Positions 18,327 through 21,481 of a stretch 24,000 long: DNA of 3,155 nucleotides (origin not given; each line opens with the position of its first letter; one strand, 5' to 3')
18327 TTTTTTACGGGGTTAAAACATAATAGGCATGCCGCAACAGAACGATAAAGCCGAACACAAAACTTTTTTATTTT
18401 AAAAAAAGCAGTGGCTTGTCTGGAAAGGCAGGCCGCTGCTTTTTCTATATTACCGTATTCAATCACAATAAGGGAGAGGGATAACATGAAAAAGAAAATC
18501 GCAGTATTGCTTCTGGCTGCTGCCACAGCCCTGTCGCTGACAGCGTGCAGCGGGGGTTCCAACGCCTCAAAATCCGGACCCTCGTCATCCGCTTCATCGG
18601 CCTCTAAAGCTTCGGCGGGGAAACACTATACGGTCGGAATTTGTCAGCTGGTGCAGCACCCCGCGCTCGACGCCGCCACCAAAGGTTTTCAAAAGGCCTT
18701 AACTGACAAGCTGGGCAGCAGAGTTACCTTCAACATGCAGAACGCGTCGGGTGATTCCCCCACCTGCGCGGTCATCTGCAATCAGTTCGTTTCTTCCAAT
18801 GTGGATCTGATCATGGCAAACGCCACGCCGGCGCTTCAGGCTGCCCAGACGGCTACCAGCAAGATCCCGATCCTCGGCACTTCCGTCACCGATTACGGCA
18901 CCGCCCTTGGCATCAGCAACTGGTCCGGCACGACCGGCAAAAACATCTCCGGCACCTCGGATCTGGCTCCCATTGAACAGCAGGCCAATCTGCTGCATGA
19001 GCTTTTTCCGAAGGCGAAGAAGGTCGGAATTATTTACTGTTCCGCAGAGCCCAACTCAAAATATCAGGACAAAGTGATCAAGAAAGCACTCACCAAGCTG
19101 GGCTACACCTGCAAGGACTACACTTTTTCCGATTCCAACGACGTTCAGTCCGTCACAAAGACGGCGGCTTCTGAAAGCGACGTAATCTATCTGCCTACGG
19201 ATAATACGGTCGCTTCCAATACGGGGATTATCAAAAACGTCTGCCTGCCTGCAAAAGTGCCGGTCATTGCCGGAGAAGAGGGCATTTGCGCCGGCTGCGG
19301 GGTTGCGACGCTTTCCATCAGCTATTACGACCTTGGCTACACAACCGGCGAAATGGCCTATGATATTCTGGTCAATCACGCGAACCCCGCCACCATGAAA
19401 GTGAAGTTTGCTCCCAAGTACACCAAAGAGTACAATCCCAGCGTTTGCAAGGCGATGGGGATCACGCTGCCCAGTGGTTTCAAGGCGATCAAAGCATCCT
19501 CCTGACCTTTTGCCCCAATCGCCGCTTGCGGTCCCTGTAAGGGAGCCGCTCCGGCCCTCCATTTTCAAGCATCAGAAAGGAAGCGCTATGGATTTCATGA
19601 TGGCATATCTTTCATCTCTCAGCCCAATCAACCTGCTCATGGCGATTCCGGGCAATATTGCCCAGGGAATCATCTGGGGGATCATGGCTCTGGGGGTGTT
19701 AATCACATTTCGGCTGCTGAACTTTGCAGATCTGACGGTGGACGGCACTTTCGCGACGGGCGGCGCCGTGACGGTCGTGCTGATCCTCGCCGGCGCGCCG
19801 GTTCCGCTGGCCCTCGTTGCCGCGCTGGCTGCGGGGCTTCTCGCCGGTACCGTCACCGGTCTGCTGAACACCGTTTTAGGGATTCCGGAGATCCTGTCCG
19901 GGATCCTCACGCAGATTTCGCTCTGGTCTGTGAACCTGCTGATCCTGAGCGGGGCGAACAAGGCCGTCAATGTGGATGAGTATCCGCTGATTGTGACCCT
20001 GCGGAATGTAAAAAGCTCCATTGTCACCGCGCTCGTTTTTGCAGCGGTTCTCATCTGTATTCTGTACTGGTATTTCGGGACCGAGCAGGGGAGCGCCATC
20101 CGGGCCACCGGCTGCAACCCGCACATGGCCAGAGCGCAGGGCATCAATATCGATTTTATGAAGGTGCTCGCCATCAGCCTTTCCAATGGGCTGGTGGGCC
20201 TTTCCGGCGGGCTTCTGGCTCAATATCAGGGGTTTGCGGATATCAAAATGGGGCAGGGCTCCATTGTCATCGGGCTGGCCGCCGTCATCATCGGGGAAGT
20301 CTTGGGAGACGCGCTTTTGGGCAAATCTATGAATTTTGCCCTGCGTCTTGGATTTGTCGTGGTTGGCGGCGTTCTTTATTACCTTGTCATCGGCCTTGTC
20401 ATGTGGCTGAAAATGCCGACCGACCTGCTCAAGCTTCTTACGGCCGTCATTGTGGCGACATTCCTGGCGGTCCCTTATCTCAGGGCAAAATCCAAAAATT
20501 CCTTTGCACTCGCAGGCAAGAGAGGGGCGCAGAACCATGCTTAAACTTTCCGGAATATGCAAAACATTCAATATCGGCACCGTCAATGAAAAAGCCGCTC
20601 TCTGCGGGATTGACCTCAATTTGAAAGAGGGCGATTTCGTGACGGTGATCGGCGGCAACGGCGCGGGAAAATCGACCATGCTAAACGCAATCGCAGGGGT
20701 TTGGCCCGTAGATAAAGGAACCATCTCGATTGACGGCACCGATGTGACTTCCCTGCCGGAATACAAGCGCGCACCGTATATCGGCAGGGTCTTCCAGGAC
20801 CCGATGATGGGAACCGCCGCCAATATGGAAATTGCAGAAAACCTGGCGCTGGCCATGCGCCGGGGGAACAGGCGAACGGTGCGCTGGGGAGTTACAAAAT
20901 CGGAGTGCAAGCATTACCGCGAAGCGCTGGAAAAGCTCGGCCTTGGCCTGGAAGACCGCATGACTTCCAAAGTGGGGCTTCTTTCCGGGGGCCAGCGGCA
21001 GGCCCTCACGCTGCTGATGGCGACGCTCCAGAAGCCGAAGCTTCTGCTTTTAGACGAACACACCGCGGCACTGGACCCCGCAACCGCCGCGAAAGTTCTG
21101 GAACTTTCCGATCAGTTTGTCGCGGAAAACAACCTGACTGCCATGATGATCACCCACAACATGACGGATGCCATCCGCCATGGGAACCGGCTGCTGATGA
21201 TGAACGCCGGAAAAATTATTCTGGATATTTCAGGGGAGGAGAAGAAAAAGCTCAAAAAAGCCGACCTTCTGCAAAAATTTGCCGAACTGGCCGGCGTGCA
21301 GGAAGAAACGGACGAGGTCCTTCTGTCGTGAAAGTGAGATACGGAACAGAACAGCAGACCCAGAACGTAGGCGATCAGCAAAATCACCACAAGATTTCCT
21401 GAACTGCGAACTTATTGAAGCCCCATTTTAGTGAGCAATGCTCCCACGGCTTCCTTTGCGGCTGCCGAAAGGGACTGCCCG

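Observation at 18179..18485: Tyr/Phe-rich leader peptide with a four-segment terminator/antiterminator upstream of a putative aromatic amino acid ABC importer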

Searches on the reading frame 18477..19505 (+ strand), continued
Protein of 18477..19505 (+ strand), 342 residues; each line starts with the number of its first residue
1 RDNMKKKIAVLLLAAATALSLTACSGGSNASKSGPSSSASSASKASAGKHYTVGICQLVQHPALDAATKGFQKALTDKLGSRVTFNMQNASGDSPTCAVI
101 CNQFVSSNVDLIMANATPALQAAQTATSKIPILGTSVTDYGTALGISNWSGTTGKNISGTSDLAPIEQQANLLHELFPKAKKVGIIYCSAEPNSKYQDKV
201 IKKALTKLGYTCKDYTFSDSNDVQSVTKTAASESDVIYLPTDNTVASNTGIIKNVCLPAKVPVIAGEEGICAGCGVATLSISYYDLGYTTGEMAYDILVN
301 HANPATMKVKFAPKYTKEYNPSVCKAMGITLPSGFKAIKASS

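Call 23: find_encoding_contigs(protein=P0004, flank=1500, max_places=3)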
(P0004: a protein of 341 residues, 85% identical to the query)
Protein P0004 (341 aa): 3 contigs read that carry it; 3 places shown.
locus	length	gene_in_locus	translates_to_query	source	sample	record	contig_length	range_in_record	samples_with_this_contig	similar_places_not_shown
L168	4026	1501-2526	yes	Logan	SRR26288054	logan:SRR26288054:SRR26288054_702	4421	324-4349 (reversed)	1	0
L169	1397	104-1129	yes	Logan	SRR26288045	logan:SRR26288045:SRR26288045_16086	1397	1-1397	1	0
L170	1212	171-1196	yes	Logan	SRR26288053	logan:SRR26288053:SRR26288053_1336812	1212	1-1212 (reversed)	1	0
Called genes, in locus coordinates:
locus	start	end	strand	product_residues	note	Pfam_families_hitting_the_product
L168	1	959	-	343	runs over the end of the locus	?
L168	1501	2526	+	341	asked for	PF04392:ABC_sub_bind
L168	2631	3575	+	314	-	PF02653:BPD_transp_2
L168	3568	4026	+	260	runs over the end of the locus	?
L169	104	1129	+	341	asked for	PF04392:ABC_sub_bind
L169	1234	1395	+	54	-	?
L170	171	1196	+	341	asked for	PF04392:ABC_sub_bind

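Call 24: find_encoding_contigs(protein=P0009, flank=1500, max_places=3)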
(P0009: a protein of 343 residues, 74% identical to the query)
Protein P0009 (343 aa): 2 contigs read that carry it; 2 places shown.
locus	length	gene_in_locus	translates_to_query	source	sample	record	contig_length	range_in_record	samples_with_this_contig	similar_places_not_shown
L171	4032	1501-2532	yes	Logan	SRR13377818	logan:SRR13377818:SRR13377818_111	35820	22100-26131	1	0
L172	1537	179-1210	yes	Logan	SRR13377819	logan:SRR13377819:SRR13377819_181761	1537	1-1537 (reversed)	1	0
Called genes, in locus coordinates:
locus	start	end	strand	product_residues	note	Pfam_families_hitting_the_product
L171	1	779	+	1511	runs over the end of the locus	-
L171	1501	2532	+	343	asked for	PF04392:ABC_sub_bind, PF13407:Peripla_BP_4 (faint)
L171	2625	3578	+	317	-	PF02653:BPD_transp_2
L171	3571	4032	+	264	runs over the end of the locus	PF00005:ABC_tran, PF02463:SMC_N (faint), PF13304:AAA_21 (faint)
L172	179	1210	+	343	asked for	PF04392:ABC_sub_bind, PF13407:Peripla_BP_4 (faint)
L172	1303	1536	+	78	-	?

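Call 25: find_encoding_contigs(protein=P0011, flank=1500, max_places=3)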
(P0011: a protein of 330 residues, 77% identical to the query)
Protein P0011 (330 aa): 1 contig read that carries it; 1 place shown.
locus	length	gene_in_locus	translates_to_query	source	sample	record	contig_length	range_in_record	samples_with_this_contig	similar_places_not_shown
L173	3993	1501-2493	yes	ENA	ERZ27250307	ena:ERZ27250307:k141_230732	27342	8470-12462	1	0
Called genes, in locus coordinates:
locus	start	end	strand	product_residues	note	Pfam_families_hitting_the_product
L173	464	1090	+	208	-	PF00392:GntR, PF02080:TrkA_C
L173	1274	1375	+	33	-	-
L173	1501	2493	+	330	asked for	PF04392:ABC_sub_bind, PF13407:Peripla_BP_4 (faint)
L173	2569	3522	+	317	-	PF02653:BPD_transp_2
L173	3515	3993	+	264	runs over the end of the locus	PF00005:ABC_tran, PF02463:SMC_N (weak), PF13304:AAA_21 (faint)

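Call 26: find_encoding_contigs(protein=P0013, flank=1500, max_places=4)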
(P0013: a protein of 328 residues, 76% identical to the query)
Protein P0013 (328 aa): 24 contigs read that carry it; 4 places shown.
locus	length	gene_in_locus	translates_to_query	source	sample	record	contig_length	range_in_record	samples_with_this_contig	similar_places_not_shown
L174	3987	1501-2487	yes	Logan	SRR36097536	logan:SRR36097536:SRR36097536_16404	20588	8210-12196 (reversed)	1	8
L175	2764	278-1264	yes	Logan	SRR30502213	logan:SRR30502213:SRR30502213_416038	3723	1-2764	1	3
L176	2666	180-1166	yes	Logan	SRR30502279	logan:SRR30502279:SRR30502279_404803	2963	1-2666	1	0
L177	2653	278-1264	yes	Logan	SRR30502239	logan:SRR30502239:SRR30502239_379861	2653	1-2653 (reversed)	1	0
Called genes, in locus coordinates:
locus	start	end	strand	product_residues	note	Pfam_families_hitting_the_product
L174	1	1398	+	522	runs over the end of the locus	PF00239:Resolvase, PF07508:Recombinase, PF13408:Zn_ribbon_recom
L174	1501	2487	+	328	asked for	PF04392:ABC_sub_bind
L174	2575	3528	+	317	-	PF02653:BPD_transp_2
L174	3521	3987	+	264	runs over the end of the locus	PF02463:SMC_N (weak), PF00005:ABC_tran, PF13304:AAA_21 (faint)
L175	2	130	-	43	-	?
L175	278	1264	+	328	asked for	PF04392:ABC_sub_bind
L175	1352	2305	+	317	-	PF02653:BPD_transp_2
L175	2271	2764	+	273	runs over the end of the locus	PF02463:SMC_N (weak), PF00005:ABC_tran, PF13304:AAA_21 (faint)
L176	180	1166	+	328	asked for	PF04392:ABC_sub_bind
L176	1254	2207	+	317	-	PF02653:BPD_transp_2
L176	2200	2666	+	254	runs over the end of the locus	?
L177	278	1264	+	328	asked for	PF04392:ABC_sub_bind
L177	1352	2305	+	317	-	PF02653:BPD_transp_2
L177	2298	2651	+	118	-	?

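Call 37: find_encoding_contigs(protein=P0014, flank=1200, max_places=2)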
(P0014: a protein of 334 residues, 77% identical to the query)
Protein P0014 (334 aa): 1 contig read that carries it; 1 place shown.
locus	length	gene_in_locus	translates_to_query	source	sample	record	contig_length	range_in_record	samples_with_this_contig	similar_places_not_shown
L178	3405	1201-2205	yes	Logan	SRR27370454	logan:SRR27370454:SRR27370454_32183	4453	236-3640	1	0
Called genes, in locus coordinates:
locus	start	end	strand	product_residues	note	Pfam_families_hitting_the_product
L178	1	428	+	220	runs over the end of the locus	?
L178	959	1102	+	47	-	-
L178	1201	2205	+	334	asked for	PF04392:ABC_sub_bind, PF13407:Peripla_BP_4 (faint)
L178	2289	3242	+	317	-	PF02653:BPD_transp_2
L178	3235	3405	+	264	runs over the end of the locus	PF09818:ABC_ATPase (faint), PF00005:ABC_tran, PF02463:SMC_N (weak), PF13304:AAA_21 (faint)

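Call 38: find_encoding_contigs(protein=P0031, flank=1200, max_places=2)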
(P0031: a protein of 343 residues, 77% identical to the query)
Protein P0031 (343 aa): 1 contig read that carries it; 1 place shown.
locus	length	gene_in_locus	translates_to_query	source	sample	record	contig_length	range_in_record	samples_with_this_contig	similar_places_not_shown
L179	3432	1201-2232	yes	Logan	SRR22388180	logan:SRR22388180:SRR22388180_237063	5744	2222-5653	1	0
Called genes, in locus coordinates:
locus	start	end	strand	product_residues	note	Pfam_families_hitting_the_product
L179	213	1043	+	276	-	PF02645:DegV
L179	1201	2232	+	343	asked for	PF04392:ABC_sub_bind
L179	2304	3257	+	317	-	PF02653:BPD_transp_2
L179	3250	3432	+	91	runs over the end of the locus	?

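Call 39: find_encoding_contigs(protein=P0074, flank=1200, max_places=3)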
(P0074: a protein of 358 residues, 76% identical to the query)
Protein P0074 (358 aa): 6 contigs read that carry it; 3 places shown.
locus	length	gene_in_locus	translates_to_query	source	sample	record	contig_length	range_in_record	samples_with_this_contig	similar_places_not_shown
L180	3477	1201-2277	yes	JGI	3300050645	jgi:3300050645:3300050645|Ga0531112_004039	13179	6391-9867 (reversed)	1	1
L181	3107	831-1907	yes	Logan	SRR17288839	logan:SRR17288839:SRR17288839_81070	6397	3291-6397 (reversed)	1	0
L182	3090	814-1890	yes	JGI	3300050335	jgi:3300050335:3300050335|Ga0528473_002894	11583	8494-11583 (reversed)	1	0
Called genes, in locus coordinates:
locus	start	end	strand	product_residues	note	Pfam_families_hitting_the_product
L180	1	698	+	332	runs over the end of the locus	PF13280:WYL, PF25583:WCX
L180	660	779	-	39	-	-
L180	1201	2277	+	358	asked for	PF04392:ABC_sub_bind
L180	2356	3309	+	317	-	PF02653:BPD_transp_2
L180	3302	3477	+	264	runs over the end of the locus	PF00005:ABC_tran, PF02463:SMC_N, PF13304:AAA_21 (faint)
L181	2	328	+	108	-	?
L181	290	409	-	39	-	-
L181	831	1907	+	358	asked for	PF04392:ABC_sub_bind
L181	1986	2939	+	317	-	PF02653:BPD_transp_2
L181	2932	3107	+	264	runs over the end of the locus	PF00005:ABC_tran, PF02463:SMC_N, PF13304:AAA_21 (faint)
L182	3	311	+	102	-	?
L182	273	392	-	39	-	-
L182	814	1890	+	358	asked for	PF04392:ABC_sub_bind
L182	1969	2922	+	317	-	PF02653:BPD_transp_2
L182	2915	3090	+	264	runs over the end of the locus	PF00005:ABC_tran, PF02463:SMC_N, PF13304:AAA_21 (faint)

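Call 40: find_encoding_contigs(protein=P0016, flank=1200, max_places=2)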
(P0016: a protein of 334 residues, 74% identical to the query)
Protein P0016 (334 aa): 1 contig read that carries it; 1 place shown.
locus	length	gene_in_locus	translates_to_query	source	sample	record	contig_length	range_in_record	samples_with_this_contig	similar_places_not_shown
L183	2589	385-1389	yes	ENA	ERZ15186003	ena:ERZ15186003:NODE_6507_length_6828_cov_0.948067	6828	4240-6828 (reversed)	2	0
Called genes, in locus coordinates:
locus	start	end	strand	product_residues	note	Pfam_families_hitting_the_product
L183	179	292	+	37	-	-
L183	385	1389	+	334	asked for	PF04392:ABC_sub_bind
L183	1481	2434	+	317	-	PF02653:BPD_transp_2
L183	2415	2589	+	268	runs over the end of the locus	PF00005:ABC_tran, PF02463:SMC_N (weak), PF13304:AAA_21 (faint)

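Call 63: list_cluster_members(proteins=[P0001, window:18246-18371:+, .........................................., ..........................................])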
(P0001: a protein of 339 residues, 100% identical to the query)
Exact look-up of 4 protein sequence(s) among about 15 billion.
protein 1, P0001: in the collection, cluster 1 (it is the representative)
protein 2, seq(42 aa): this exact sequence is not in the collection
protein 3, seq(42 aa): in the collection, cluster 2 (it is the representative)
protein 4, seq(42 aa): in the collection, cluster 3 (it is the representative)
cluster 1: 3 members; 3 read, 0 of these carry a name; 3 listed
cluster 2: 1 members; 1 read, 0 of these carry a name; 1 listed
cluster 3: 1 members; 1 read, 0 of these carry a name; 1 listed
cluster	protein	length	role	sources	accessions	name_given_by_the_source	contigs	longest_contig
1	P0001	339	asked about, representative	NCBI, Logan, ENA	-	-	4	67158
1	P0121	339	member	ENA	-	-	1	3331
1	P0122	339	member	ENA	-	-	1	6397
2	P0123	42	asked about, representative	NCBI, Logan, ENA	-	-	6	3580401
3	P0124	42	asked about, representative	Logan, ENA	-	-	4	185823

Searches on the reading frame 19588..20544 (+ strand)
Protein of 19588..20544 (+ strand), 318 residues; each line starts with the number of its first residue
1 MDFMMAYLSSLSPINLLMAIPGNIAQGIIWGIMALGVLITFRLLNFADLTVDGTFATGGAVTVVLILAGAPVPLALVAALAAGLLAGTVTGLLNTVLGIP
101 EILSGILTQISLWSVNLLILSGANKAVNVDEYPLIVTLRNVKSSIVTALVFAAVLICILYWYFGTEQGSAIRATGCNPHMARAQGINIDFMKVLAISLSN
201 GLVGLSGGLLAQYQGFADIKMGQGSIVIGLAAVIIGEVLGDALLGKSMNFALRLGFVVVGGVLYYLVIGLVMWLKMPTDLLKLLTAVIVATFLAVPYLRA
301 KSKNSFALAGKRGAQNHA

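Call 9: search_protein_families(library=pfam, proteins=[window:19588-20544:+])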
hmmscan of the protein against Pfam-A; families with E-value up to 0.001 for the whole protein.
window:19588-20544:+ (318 aa): 1 family
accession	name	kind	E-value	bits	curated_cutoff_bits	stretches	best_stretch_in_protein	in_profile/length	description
PF02653.21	BPD_transp_2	-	1.3e-25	90.5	26.8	1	24-288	6-264/269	Branched-chain amino acid transport system / permease component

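Call 10: search_protein_families(library=ncbifam, proteins=[window:19588-20544:+])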
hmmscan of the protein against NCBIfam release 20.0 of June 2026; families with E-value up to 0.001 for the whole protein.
window:19588-20544:+ (318 aa): 6 families
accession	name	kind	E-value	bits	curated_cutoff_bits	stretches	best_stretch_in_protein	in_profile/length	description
NF011961.0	PRK15432.1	equivalog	2.3e-08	33.6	388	1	32-278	49-286/344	autoinducer 2 ABC transporter permease LsrC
TIGR03622.1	urea_t_UrtB_arc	equivalog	1e-05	25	374.25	1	32-255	16-253/284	urea ABC transporter, permease protein UrtB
NF008441.0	PRK11285.1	equivalog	1.3e-05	24.5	378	1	30-246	66-277/333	L-arabinose ABC transporter permease AraH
TIGR03409.1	urea_trans_UrtB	equivalog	2.5e-05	24.1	250.3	1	27-245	11-242/291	urea ABC transporter permease subunit UrtB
NF007067.0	PRK09512.1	equivalog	6.9e-05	22.2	398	1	24-289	50-316/321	ribose ABC transporter permease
NF007014.0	PRK09478.1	equivalog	0.00022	20.6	386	1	67-269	100-300/336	galactose/methyl galactoside ABC transporter permease MglC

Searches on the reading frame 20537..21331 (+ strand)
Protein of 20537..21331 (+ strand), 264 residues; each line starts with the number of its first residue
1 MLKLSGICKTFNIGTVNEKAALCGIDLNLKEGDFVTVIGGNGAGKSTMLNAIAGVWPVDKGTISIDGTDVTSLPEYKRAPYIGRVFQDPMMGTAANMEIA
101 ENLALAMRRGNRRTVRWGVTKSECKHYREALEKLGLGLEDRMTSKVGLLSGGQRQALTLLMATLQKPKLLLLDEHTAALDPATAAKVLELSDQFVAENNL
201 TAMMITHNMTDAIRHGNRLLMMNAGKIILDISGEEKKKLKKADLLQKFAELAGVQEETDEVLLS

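Call 9: search_protein_families(library=pfam, proteins=[window:20537-21331:+])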
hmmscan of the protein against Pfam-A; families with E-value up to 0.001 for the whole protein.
window:20537-21331:+ (264 aa): 5 families
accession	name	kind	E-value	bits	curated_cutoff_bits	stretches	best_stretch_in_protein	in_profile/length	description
PF00005.33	ABC_tran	-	1e-26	94.6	25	1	24-177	3-137/137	ABC transporter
PF02463.25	SMC_N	-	2.3e-08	34.2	40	1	33-209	25-201/220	RecF/RecN/SMC N terminal domain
PF13304.12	AAA_21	-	7.7e-07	29.9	27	0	149-208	238-299/304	AAA domain, putative AbiEii toxin, Type IV TA system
PF09818.15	ABC_ATPase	-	0.00022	20.8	23.2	0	27-56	75-104/283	P-loop domain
PF13555.12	AAA_29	-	0.00052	20.1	27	0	29-54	19-44/61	P-loop containing region of AAA domain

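Call 10: search_protein_families(library=ncbifam, proteins=[window:20537-21331:+])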
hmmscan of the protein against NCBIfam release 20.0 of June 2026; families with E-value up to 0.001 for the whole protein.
window:20537-21331:+ (264 aa): 189 families (the best 25 are shown)
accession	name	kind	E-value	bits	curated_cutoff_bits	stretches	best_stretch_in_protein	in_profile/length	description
TIGR02315.1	ABC_phnC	equivalog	1e-35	123.3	266.1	1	1-235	1-232/243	phosphonate ABC transporter ATP-binding protein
TIGR04521.1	ECF_ATPase_2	equivalog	2.1e-35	122.2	330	1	4-247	3-241/279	energy-coupling factor transporter ATPase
TIGR04520.1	ECF_ATPase_1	equivalog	1.7e-34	119.5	315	1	17-247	13-232/269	energy-coupling factor transporter ATPase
TIGR03375.1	type_I_sec_LssB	subfamily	3.2e-34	118.3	693.1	1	17-230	478-682/696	type I secretion system permease/ATPase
TIGR03864.1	PQQ_ABC_ATP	hypoth_equivalog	2.6e-33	115.4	302.25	1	18-250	13-234/236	ABC transporter, ATP-binding subunit, PQQ-dependent alcohol dehydrogenase system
NF008039.0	PRK10771.1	equivalog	2.9e-33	115.2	298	1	25-235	18-216/234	thiamine ABC transporter ATP-binding protein ThiQ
TIGR01188.1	drrA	subfamily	1.1e-32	113.5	312.45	1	18-252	5-228/302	daunorubicin resistance ABC transporter, ATP-binding protein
TIGR03411.1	urea_trans_UrtD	equivalog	2.2e-32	112.6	304.1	1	20-230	16-223/242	urea ABC transporter ATP-binding protein UrtD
NF040840.2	tungstate_WtpC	equivalog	5.4e-32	111.4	440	1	21-229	15-211/347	tungstate ABC transporter ATP-binding protein WtpC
TIGR02857.1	CydD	equivalog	8.3e-32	110.8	435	1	17-212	333-520/529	thiol reductant ABC exporter subunit CydD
NF006987.0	PRK09452.1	equivalog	1.1e-31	109.9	482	1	2-228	18-227/378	spermidine/putrescine ABC transporter ATP-binding protein PotA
TIGR03265.1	PhnT2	equivalog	1.9e-31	109.6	457.7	1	5-228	8-214/353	putative 2-aminoethylphosphonate ABC transporter ATP-binding protein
TIGR01277.1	thiQ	equivalog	2.5e-31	109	245.05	1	18-228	10-208/213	thiamine ABC transporter ATP-binding protein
NF010178.0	PRK13657.1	equivalog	4.5e-31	107.9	733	1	17-243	346-561/588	glucan ABC transporter ATP-binding protein/ permease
NF047930.1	ABC_ATP_B6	equivalog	5.2e-31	107.8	670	1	3-251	4-238/510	putative B6 ABC transporter ATP-binding protein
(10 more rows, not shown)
